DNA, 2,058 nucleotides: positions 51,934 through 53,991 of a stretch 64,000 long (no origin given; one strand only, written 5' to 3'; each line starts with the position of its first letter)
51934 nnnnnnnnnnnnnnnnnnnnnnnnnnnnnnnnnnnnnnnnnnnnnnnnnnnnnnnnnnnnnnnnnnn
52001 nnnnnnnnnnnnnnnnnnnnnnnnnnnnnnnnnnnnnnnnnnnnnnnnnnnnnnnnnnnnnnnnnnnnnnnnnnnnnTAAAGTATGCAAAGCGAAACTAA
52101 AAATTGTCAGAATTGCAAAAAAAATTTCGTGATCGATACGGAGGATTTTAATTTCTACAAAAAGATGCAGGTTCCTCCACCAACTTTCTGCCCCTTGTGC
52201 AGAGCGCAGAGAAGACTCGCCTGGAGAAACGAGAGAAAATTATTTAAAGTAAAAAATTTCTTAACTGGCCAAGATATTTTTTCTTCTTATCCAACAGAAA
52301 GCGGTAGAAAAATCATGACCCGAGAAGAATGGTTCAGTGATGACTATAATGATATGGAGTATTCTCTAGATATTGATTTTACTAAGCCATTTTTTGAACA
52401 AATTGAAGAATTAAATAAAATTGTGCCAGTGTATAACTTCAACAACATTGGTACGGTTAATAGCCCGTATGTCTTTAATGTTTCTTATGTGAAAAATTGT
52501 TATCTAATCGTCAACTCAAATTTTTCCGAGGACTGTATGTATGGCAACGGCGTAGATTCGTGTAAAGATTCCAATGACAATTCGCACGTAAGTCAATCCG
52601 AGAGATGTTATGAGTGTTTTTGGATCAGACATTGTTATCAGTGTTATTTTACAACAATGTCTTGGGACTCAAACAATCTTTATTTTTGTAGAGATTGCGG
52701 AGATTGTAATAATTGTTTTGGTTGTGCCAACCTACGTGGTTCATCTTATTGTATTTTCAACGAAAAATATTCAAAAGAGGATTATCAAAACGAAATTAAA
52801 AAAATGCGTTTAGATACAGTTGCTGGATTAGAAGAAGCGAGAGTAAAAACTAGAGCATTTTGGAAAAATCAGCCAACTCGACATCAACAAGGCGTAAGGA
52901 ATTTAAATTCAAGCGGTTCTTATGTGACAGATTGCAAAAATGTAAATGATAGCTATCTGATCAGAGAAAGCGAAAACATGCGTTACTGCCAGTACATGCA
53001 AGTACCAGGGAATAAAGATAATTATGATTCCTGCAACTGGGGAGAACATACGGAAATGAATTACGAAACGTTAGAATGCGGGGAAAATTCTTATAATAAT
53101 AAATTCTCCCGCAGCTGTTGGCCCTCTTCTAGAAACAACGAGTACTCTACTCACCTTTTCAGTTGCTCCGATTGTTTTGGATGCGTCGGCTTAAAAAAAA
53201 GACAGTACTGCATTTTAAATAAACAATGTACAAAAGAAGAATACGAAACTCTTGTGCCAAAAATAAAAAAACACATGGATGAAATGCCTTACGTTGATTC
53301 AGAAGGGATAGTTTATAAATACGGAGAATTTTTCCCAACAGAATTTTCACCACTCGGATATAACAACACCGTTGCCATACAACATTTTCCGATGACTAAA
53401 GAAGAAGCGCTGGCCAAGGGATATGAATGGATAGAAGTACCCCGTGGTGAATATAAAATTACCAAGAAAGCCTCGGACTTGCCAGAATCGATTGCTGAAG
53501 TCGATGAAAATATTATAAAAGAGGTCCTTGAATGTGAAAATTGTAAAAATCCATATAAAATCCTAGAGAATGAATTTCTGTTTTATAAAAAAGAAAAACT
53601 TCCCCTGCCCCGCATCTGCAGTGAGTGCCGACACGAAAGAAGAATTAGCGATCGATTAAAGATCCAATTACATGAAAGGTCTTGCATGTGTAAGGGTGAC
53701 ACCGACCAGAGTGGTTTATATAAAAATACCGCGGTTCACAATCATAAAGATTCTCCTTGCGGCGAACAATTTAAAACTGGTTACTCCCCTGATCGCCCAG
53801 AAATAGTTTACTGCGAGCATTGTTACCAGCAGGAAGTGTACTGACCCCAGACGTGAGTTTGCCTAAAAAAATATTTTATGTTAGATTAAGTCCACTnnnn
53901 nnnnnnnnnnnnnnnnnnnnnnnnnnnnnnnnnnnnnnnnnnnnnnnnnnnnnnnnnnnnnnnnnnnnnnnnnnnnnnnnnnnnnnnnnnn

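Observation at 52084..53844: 586-aa cysteine-rich protein bracketed by two copies of a novel zinc-ribbon motif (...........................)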

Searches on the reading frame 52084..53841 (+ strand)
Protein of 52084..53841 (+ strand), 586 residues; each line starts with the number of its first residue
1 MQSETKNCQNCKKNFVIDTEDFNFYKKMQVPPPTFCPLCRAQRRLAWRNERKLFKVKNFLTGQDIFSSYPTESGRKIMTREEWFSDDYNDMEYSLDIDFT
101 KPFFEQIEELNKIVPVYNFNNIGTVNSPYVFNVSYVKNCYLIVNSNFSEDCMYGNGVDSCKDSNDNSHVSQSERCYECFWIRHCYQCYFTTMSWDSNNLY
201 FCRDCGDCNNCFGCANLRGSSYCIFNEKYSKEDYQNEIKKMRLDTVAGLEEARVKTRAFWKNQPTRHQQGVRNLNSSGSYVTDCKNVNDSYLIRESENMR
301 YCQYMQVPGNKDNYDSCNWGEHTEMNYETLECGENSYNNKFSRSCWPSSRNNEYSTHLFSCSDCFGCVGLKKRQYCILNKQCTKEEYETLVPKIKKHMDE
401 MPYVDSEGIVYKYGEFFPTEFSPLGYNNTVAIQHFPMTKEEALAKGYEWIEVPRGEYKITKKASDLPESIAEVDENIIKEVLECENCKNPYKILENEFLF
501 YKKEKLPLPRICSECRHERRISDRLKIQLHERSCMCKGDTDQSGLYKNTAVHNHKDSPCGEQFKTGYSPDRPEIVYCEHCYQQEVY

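Call 4: search_protein_families(library=pfam, proteins=[window:52084-53841:+], max_evalue=10)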
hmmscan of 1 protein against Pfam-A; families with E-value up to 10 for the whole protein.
window:52084-53841:+ (586 aa): 1 family
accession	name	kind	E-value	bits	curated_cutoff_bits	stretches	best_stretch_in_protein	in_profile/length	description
PF17060.10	MPS2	-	0.17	11.3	28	1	464-536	196-269/395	Monopolar spindle protein 2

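Call 5: search_protein_families(library=ncbifam, proteins=[window:52084-53841:+], max_evalue=10)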
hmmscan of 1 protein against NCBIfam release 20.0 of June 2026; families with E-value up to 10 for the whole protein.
window:52084-53841:+ (586 aa): 2 families
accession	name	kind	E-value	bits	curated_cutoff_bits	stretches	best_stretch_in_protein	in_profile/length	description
NF038101.1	Trm112_arch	equivalog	0.0086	16.2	77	1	471-493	24-46/59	methytransferase partner Trm112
NF038144.1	PxxKW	subfamily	0.2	12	40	1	293-327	30-64/81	PxxKW family cysteine-rich protein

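Call 6: find_homologous_proteins(query=window:52084-53841:+, max_evalue=0.001)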
Query window:52084-53841:+ (586 aa): 6501 proteins with E <= 0.001 among 8000 candidates; the best 120 are listed.
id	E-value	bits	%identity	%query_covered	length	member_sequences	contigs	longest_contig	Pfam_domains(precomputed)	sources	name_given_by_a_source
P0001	0.0e+0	1096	77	100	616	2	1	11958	-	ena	-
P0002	0.0e+0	1093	76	100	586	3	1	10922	-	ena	-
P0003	0.0e+0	1067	75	100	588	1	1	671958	-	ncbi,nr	ncbi:MAG: hypothetical protein PHT16_02840 [Candidatus Pacebacteria bacterium]|nr:hypothetical prote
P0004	0.0e+0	1059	75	100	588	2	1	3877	-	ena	-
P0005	0.0e+0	1054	75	100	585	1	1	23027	-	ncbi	-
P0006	0.0e+0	1028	72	100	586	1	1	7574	-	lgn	-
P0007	0.0e+0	1027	72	99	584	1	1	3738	-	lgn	-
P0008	0.0e+0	1021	72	99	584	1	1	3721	-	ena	-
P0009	0.0e+0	1019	72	100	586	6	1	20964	-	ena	-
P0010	0.0e+0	1018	72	99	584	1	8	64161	-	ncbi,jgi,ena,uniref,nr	ncbi:hypothetical protein A2914_02470 [Candidatus Nomurabacteria bacterium RIFCSPLOWO2_01_FULL_41_21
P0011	0.0e+0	1013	71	100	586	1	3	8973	-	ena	-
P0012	0.0e+0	1011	70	100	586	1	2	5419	-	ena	-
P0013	4.7e-298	1008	71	99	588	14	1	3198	-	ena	-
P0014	1.1e-297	1007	71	100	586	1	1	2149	-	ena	-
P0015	2.8e-296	1002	69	100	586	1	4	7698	-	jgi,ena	-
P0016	6.3e-296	1001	71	99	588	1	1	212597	-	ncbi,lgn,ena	-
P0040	1.1e-287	974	68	100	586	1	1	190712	-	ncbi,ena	-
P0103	2.0e-271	920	65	100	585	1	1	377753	-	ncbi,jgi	ncbi:MAG: hypothetical protein WC694_01330 [Candidatus Paceibacterota bacterium]|jgi:hypothetical pr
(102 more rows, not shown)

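Call 11: search_solved_structures(query=A1, max_evalue=10, show_alignments=3)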
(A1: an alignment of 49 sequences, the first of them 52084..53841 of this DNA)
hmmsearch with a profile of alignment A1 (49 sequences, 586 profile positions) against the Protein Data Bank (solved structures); distinct sequences matched with E-value up to 10: 0.

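Call 12: search_protein_families(library=pfam, alignment_id=A1, max_evalue=1)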
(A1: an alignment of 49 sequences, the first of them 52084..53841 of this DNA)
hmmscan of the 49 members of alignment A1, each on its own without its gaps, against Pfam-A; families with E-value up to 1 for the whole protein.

A. member 1, window:52084-53841:+ (586 aa): 1 family
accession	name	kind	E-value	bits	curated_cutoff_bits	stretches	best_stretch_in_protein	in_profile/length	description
PF17060.10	MPS2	-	0.17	11.3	28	1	464-536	196-269/395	Monopolar spindle protein 2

B. families by the number of members that match (of 49 scanned): 26 families (the first 25 are shown)
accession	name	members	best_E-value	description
PF13717.11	Zn_ribbon_4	14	0.026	zinc-ribbon domain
PF23477.1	zf_Tbcl_2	9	0.0075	Probable treble clef zinc finger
PF09606.15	Med15_N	9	0.13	ARC105/Med15 mediator subunit N-terminal KIX domain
PF07700.20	HNOB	7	0.0033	Haem-NO-binding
PF13451.12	zf_Tbcl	6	0.0042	Probable treble clef domain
PF17207.9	MCM_OB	6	0.005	MCM OB domain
PF02596.20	DUF169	6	0.03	Uncharacterised ArCR, COG2043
PF10437.14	Lip_prot_lig_C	5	0.011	Bacterial lipoate protein ligase C-terminus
PF14526.11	Cass2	4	0.0085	Integron-associated effector binding protein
PF03966.22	Trm112p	3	0.043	Trm112p-like protein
PF13098.12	Thioredoxin_2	3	0.32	Thioredoxin-like domain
PF11008.14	DUF2846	2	0.1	Protein of unknown function (DUF2846)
PF15000.11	TUSC2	1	0.0026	Tumour suppressor candidate 2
PF07354.18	Sp38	1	0.018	Zona-pellucida-binding protein (Sp38) N-terminal Ig domain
PF21272.3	FYVE_CARP1-2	1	0.049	E3 ubiquitin-protein ligase CARP1/2, FYVE/PHD zinc finger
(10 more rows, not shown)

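Call 13: find_related_loci(query=A1, collection=genome_contigs, flank=5000)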
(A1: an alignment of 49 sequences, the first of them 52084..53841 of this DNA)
Query A1 (586 aa) in genome_contigs; peptide patterns used: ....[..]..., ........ (x = any residue, [..] = any of these).
599 stretches matched a pattern (row limit reached: there are more); 596 encode a relative of the query (tblastn E <= 1e-3); the best 80 are kept; 79 distinct loci.
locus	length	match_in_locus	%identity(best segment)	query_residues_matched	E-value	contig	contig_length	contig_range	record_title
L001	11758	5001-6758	78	1-586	0e+0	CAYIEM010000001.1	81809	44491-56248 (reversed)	MAG TPA_asm: uncultured Candidatus Saccharibacteria bacterium isolate ERP119705_co1_285 genome assembly, contig: NODE_17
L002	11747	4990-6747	69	1-586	0e+0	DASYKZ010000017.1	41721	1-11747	MAG TPA_asm: Candidatus Paceibacterota bacterium isolate SMAG_U4335 k141_1418415, whole genome shotgun sequence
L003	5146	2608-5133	68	1-586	0e+0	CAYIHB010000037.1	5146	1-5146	MAG TPA_asm: uncultured Candidatus Saccharibacteria bacterium isolate ERP119705_co20_272 genome assembly, contig: NODE_2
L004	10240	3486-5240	66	2-586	0e+0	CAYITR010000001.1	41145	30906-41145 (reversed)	MAG TPA_asm: uncultured Candidatus Saccharibacteria bacterium isolate ERP119705_co7_426 genome assembly, contig: NODE_71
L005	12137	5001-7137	68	1-586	0e+0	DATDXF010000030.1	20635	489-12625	MAG TPA_asm: Candidatus Paceibacterota bacterium isolate SMAG_U8131 k141_1419598, whole genome shotgun sequence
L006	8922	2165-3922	67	1-586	0e+0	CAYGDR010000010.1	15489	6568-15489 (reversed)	MAG TPA_asm: uncultured Candidatus Saccharibacteria bacterium isolate ERP113451_co3_35 genome assembly, contig: NODE_291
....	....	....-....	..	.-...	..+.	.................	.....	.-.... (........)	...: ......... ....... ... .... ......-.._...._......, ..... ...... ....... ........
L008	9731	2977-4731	66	2-586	0e+0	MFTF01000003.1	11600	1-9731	MAG: Candidatus Nomurabacteria bacterium RIFCSPHIGHO2_01_FULL_36_23 rifcsphigho2_01_scaffold_14256, whole genome shotgun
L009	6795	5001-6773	65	1-586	0e+0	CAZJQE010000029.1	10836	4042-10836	MAG TPA_asm: uncultured Candidatus Saccharibacteria bacterium isolate SRP142039_co1_386 genome assembly, contig: NODE_54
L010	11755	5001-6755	64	2-586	0e+0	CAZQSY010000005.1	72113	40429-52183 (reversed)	MAG TPA_asm: uncultured Candidatus Saccharibacteria bacterium isolate SRP329715_co1_6 genome assembly, contig: NODE_408_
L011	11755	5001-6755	65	2-586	0e+0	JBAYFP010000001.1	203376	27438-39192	MAG: Candidatus Paceibacterota bacterium isolate SO_2016_GW1_104 scaffold00128_OW334_2016, whole genome shotgun sequence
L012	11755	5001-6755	61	1-585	0e+0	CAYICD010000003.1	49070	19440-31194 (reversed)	MAG TPA_asm: uncultured Candidatus Saccharibacteria bacterium isolate ERP119705_co18_662 genome assembly, contig: NODE_6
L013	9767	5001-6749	58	3-585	0e+0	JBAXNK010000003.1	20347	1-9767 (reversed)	MAG: bacterium isolate ELA477 MAG477_3, whole genome shotgun sequence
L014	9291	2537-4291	58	1-585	0e+0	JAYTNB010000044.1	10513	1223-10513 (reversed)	MAG: bacterium isolate GFS_3870 GFS_3870_43, whole genome shotgun sequence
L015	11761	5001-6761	68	1-586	0e+0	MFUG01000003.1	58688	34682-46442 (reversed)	MAG: Candidatus Nomurabacteria bacterium RIFCSPHIGHO2_02_FULL_42_19 rifcsphigho2_02_scaffold_1328, whole genome shotgun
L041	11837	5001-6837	47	2-585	7e-169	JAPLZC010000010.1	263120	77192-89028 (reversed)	MAG: Candidatus Staskawiczbacteria bacterium isolate LacPavin_0818_WC45_MAG_38_24 LacPavin_0818_WC45_scaffold_98893, who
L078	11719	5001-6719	44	1-585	8e-152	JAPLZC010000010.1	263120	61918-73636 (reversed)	MAG: Candidatus Staskawiczbacteria bacterium isolate LacPavin_0818_WC45_MAG_38_24 LacPavin_0818_WC45_scaffold_98893, who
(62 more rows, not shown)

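Call 19: predict_structure(alignment_id=A1)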
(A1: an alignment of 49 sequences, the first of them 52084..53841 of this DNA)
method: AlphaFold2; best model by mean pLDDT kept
length: 586 residues; sequences in the alignment: 49
mean_pLDDT: 60.1   pTM: 0.48
mean pLDDT of the five models: 60.1, 58.0, 57.5, 51.7, 51.0
residues with pLDDT >= 90: 29; 70-90: 227; 50-70: 120; < 50: 210
segments of 3 or more residues with pLDDT < 50: 48-52, 119-220, 264-338, 345-349, 429-434, 452-456, 520-528
pLDDT, mean of each block of 10 residues (from residue 1): 78 80 69 75 57 67 70 76 72 87 91 68 36 39 36 30 25 27 28 35 26 40 68 82 81 68 46 28 26 28 24 23 29 38 51 63 61 76 88 92 86 82 63 56 71 56 88 85 80 66 74 59 45 85 79 84 70 73 61
secondary structure, 60 per line:
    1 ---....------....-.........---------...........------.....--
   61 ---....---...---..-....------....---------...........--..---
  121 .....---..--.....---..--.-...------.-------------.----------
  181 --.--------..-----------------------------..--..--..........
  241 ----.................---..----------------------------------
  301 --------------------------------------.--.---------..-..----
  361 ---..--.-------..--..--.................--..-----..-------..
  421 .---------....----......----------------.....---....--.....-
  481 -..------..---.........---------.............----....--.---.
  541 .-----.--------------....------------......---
elements in order: E4-7 E14-17 H19-27 H37-47 E54-58 E64-67 H80-83 H90-93 H103-113 E121-125 E133-137 E147-149 H231-240 H246-261 H384-400 H431-434 H439-444 H475-479 H495-503 H513-525 E530-533 E562-565 H578-583

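Call 20: search_protein_representatives(alignment_id=A1)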
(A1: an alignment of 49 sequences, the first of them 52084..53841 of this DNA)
Query: 49 sequences, 586 profile positions. Proteins with E-value up to 0.001 (for the whole library): 4234; up to 1e-10: 3142; up to 1e-30: 1734. The best 150 are listed.
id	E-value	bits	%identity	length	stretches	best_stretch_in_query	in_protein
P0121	8.8e-230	780.8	-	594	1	1-585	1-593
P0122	6.5e-220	748.2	-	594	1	1-586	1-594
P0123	3.4e-193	660.0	-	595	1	1-585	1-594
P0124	5.2e-185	633.0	-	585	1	1-586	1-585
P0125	2.3e-182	624.2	-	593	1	1-585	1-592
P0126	3.4e-180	617.1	-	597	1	3-585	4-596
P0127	1.9e-176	604.6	-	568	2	1-536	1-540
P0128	2.7e-176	604.2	-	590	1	4-586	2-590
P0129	5.3e-175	599.9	-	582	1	4-585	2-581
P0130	5.8e-173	593.2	-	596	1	1-585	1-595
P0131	8.7e-173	592.6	-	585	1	4-585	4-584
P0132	2.4e-172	591.2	-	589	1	1-584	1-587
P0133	1.6e-169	581.8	-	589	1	5-585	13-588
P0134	2.1e-167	574.8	-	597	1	2-584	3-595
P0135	1.0e-166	572.5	-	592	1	3-585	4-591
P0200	1.2e-134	466.6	-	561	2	7-534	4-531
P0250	7.2e-121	421.2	-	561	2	7-535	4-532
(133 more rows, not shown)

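Call 37: predict_structure(alignment_id=A3)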
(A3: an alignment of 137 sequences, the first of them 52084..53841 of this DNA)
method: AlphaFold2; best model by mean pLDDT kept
length: 586 residues; sequences in the alignment: 137
mean_pLDDT: 92.5   pTM: 0.92
mean pLDDT of the five models: 92.5, 90.3, 89.5, 88.0, 86.5
residues with pLDDT >= 90: 463; 70-90: 105; 50-70: 18; < 50: 0
segments of 3 or more residues with pLDDT < 50: none
pLDDT, mean of each block of 10 residues (from residue 1): 94 97 97 98 96 94 96 96 95 98 98 95 88 85 67 69 72 73 73 77 90 94 97 97 96 95 94 94 96 95 92 93 94 80 94 97 98 98 98 98 98 98 97 96 96 89 97 97 96 92 95 91 92 97 96 95 96 96 92
secondary structure, 60 per line:
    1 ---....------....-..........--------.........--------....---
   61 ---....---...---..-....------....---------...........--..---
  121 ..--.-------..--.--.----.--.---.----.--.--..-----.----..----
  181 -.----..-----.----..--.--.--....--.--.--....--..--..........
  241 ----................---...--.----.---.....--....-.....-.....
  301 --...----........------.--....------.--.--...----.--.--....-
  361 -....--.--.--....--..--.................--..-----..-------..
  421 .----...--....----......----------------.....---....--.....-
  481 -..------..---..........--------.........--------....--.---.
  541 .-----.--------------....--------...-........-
elements in order: E4-7 E14-17 H19-28 H37-45 E54-57 E64-67 H80-83 H90-93 H103-113 E209-212 E221-224 H231-240 H246-260 E264-266 E278-282 E285-288 E290-294 E296-300 E303-305 E310-317 E327-330 E343-345 E356-359 E362-365 E374-377 H384-400 H431-434 H439-444 H475-479 H495-504 H513-521 E530-533 E562-565 E574-576 H578-585
